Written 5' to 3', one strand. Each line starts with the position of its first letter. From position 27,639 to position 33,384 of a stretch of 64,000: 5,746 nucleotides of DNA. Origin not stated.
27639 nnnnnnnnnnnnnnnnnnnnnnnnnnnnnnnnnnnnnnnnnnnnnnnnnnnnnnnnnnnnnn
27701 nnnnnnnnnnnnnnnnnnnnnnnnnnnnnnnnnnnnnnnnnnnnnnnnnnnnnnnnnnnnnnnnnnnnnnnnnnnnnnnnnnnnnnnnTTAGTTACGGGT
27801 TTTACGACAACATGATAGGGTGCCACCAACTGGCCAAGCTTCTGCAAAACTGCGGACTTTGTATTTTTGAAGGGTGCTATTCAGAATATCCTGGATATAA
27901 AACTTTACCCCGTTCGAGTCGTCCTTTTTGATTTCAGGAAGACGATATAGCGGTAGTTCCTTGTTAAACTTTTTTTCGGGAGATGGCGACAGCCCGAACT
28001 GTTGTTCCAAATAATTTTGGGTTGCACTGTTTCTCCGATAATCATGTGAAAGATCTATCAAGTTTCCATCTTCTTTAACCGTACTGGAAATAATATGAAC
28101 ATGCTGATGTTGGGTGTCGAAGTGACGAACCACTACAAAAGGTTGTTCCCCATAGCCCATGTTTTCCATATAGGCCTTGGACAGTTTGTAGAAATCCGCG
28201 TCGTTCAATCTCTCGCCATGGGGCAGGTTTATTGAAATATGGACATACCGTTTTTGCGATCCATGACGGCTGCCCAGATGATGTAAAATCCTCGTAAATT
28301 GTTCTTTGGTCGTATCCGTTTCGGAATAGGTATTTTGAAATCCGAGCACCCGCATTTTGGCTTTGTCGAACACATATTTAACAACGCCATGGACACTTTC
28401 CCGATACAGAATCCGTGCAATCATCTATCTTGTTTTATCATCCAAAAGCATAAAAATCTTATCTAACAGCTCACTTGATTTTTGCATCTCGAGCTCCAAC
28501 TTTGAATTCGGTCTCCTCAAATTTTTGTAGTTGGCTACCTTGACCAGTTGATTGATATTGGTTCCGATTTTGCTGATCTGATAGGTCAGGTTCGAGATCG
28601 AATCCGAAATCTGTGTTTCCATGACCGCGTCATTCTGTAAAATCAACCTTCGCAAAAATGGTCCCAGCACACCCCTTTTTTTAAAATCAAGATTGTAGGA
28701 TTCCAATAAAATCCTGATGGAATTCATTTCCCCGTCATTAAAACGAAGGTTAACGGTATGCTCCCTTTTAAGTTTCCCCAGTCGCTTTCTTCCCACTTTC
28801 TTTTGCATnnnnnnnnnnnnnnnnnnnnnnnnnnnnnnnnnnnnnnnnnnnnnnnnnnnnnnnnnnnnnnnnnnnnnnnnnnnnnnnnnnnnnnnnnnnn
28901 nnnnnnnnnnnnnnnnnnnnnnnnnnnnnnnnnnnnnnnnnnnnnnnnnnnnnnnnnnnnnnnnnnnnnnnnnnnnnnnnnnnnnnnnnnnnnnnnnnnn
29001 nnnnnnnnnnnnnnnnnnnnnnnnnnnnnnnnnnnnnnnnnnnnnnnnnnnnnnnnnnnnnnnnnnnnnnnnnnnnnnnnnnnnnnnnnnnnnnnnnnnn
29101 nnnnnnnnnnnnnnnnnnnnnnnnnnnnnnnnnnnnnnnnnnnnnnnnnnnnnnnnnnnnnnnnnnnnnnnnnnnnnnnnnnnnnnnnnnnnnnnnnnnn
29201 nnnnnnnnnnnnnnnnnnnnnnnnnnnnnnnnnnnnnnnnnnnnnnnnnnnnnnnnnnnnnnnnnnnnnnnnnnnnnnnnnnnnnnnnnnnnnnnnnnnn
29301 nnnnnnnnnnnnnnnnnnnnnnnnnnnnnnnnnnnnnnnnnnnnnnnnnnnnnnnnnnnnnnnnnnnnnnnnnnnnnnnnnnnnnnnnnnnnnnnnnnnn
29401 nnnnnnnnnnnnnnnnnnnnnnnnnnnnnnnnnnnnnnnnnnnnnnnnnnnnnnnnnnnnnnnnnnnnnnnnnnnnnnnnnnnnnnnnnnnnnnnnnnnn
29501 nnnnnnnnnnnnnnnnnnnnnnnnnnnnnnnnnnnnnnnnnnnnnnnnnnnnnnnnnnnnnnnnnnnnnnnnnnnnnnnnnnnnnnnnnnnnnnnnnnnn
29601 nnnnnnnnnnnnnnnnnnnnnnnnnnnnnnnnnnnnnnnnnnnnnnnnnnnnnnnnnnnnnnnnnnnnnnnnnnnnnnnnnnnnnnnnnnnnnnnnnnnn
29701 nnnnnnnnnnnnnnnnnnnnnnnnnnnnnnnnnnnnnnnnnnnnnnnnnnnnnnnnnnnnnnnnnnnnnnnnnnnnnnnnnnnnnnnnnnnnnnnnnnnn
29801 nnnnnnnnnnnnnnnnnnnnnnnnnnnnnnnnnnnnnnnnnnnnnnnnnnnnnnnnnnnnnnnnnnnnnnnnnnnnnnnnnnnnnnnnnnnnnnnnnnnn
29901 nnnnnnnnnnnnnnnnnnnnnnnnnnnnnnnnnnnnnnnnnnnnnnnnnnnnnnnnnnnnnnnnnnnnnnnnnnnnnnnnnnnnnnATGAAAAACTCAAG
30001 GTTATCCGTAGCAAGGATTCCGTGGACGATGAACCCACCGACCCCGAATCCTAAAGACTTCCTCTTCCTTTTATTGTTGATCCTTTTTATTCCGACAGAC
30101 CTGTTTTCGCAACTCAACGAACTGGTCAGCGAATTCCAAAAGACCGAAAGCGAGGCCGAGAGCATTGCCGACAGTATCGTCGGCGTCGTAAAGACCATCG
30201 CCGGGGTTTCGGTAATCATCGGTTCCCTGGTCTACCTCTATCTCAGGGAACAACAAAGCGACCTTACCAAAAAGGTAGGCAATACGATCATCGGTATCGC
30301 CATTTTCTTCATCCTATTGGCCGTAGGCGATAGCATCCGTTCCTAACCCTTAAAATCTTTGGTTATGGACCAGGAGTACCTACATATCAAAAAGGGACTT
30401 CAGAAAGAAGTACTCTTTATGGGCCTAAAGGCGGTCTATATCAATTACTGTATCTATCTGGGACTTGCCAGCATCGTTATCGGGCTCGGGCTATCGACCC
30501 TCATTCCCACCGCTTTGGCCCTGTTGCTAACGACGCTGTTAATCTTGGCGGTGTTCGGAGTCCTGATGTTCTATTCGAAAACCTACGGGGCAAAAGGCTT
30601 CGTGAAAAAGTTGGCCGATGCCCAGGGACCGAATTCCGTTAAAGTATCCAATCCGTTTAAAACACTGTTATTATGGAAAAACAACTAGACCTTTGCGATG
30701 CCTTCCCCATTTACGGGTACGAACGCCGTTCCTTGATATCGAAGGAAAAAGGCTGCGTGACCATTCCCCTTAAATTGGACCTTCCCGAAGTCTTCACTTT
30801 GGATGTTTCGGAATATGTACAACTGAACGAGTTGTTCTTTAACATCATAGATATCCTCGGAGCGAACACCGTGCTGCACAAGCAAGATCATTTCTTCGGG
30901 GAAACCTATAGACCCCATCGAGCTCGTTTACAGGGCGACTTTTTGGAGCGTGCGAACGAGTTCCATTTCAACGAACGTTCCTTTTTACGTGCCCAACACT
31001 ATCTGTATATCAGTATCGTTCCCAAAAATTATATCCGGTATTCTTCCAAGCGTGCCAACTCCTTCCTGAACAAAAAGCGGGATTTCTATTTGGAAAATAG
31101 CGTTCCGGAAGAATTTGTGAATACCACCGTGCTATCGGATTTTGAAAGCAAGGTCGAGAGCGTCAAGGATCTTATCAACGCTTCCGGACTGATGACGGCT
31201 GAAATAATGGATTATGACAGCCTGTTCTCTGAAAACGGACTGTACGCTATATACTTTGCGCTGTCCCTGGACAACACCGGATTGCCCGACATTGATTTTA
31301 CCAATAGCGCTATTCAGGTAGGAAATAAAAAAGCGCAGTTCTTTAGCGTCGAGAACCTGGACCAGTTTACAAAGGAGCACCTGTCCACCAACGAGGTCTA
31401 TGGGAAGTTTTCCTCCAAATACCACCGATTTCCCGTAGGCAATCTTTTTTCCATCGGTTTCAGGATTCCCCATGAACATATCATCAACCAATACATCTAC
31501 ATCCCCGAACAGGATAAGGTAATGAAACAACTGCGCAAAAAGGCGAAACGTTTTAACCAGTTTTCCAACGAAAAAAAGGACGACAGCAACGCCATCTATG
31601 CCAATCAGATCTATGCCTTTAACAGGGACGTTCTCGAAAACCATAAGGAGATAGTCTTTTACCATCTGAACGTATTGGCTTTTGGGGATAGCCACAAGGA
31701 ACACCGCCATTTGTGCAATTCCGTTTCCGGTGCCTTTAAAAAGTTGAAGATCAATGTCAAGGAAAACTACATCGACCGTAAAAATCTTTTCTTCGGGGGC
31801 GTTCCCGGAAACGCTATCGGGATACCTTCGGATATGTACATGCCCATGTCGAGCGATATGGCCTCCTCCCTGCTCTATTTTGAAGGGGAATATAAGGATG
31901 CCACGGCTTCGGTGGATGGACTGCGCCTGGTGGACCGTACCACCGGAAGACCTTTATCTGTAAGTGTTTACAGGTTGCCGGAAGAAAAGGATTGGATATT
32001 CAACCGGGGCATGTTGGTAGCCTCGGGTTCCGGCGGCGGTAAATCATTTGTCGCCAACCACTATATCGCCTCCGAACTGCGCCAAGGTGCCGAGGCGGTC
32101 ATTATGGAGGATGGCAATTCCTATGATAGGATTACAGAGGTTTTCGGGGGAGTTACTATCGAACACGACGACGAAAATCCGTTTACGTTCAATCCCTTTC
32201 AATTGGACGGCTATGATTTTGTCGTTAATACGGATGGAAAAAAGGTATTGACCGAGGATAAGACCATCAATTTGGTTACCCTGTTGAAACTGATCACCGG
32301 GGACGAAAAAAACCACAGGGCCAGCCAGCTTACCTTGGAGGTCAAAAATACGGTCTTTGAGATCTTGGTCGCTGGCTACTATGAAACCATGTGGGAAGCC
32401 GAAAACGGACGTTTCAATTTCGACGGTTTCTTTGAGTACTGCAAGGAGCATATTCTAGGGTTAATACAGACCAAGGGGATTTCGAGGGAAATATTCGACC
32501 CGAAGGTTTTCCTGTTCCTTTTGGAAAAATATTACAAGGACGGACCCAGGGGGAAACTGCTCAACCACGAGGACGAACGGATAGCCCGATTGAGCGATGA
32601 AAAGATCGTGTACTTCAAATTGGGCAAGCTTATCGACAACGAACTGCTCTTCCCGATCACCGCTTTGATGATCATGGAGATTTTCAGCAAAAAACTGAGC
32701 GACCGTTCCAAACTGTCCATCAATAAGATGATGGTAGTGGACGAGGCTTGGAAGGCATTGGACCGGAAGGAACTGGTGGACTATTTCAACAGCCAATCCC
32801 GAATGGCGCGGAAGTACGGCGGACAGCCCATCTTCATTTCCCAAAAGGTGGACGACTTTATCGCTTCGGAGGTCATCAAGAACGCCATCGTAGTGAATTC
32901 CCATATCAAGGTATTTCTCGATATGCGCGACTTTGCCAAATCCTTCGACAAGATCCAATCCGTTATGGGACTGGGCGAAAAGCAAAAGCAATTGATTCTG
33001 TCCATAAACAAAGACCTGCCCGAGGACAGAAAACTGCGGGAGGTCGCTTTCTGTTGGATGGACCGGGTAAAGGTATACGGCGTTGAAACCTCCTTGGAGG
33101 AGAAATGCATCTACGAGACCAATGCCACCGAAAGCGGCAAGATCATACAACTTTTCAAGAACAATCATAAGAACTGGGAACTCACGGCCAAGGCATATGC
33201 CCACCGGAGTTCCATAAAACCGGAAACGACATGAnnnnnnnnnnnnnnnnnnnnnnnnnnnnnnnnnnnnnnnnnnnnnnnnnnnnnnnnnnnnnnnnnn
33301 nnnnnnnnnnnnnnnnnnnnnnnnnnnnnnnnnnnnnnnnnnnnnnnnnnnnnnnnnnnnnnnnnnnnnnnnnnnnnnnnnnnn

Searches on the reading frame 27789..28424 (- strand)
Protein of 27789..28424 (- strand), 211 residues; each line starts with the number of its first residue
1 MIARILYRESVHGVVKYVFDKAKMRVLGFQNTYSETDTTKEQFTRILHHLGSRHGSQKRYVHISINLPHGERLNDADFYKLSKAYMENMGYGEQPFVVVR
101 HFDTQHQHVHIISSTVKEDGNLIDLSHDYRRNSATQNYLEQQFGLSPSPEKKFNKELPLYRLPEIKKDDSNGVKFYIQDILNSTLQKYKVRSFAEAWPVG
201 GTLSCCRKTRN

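Call 23: search_protein_families(library=pfam, proteins=[window:27789-28424:-], max_evalue=0.001)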
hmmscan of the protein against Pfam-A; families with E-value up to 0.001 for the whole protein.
window:27789-28424:- (211 aa): 1 family
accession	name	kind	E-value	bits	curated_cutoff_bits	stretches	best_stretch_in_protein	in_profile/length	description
PF03432.20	Relaxase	-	1.7e-24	87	24.6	1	23-145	9-132/132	MobA/VirD2-like, nuclease domain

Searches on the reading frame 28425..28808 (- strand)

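Call 23: search_protein_families(library=pfam, proteins=[window:28425-28808:-], max_evalue=0.001)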
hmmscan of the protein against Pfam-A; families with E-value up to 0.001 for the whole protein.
window:28425-28808:- (127 aa): 1 family
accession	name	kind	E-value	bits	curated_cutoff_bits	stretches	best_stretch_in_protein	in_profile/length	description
PF05713.17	MobC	-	1.5e-06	29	23.2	1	77-96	3-22/45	Bacterial mobilisation protein (MobC)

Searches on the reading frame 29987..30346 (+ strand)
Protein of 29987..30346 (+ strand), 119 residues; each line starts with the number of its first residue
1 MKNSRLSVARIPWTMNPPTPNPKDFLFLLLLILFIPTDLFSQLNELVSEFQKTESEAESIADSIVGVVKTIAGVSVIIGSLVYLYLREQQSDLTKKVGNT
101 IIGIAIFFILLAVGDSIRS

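Call 23: search_protein_families(library=pfam, proteins=[window:29987-30346:+], max_evalue=0.001)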
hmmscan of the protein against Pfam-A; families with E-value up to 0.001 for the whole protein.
window:29987-30346:+ (119 aa): 2 families
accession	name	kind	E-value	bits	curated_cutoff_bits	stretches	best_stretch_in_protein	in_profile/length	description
PF04956.18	TrbC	-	5e-07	30.3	27.9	1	25-108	14-89/98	TrbC/VIRB2 pilin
PF13572.11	DUF4134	-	6.5e-07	30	26.5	1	27-112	2-86/93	Domain of unknown function (DUF4134)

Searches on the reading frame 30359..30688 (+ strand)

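Call 23: search_protein_families(library=pfam, proteins=[window:30359-30688:+], max_evalue=0.001)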
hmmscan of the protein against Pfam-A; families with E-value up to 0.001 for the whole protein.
window:30359-30688:+ (109 aa): 1 family
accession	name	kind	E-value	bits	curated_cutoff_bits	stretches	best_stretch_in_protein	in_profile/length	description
PF13571.11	DUF4133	-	3.6e-09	37.3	25.2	1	10-97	1-89/91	Domain of unknown function (DUF4133)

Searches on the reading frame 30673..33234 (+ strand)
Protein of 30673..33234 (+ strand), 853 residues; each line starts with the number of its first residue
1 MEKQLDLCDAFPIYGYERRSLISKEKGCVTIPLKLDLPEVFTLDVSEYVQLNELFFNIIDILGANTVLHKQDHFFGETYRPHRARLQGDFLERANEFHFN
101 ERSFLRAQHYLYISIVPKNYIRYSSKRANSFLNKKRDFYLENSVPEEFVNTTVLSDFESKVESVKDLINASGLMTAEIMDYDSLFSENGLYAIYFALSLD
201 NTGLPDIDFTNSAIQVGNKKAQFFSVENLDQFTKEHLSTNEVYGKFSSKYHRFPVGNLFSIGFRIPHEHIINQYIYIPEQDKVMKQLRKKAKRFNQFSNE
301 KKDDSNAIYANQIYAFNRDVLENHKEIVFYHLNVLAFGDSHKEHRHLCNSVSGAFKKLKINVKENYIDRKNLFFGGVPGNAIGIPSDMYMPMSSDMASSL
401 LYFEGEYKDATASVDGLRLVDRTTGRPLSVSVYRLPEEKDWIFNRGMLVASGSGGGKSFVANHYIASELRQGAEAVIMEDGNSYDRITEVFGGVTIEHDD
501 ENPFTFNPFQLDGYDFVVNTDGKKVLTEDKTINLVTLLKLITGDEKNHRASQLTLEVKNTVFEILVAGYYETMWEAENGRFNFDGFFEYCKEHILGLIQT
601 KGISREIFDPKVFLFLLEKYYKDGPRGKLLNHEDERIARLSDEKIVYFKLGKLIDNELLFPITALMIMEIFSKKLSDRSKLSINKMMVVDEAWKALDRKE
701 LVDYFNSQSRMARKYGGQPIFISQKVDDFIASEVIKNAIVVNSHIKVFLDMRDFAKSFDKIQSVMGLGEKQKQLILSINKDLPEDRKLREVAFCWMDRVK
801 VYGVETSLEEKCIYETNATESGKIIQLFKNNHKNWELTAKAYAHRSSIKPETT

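Call 65: search_protein_families(library=pfam, proteins=[window:30673-33234:+], max_evalue=0.00001)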
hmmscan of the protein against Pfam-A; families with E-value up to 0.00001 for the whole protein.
window:30673-33234:+ (853 aa): 1 family
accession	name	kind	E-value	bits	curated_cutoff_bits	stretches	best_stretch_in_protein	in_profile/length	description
PF19044.6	P-loop_TraG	-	5.3e-92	309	25.8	1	416-842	1-409/413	TraG P-loop domain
